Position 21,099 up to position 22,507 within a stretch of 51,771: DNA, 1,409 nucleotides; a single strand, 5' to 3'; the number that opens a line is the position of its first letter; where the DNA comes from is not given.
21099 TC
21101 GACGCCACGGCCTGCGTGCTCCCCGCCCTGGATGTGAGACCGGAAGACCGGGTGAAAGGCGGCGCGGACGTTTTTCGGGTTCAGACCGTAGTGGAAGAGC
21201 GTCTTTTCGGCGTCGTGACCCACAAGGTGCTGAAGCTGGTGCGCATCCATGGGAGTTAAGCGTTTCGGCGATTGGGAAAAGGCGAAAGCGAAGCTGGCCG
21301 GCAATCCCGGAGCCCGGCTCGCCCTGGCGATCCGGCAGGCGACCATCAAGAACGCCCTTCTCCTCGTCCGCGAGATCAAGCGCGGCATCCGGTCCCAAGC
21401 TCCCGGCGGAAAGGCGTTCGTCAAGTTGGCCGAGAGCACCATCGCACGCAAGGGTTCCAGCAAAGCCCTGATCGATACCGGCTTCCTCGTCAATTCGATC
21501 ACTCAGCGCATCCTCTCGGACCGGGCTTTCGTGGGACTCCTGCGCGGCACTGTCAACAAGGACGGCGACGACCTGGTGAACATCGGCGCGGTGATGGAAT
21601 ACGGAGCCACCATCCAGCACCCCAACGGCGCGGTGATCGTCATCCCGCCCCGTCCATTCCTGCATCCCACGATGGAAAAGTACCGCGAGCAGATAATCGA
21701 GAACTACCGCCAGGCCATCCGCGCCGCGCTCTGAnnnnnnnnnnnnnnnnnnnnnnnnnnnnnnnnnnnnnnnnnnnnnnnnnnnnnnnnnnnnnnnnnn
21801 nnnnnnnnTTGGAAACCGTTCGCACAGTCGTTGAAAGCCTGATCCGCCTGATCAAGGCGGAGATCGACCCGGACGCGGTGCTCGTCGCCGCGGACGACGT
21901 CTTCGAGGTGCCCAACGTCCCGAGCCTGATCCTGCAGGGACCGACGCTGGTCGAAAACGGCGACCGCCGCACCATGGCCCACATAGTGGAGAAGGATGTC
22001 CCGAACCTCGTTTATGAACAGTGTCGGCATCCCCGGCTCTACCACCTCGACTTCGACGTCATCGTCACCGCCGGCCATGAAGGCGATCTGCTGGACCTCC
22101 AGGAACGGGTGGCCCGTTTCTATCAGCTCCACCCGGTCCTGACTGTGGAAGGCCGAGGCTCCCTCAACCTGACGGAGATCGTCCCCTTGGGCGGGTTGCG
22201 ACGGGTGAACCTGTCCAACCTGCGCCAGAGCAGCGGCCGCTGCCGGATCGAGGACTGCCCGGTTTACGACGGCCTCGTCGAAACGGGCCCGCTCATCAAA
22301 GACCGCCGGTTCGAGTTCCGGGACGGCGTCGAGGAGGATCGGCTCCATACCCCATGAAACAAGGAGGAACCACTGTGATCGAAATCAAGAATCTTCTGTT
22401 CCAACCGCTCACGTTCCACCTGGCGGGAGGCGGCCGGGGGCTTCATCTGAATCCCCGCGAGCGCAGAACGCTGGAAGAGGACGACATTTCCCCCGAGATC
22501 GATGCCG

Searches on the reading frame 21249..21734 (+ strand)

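Call 11: search_protein_families(library=phrogs, proteins=[window:21249-21734:+], max_evalue=0.01)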
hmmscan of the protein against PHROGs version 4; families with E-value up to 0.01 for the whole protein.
window:21249-21734:+ (161 aa): 3 families
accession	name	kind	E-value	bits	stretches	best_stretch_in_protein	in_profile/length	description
phrog_222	-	connector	9.7e-30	105.1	3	93-161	137-200/276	tail completion or Neck1 protein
phrog_26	-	connector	1e-13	52.4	1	26-160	101-229/321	tail completion or Neck1 protein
phrog_5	-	connector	9e-08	33.2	1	28-160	115-208/239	tail completion or Neck1 protein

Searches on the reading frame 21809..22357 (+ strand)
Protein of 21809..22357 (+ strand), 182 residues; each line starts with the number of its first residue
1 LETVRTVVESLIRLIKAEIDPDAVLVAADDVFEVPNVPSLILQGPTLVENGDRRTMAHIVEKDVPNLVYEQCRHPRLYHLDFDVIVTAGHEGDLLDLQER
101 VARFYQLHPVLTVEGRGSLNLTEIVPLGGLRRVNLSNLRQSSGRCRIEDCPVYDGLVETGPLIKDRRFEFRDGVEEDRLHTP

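Call 53: search_protein_families(library=pfam, proteins=[window:21809-22357:+], max_evalue=0.001)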
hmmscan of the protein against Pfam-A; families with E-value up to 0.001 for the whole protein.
window:21809-22357:+ (182 aa): 0 families
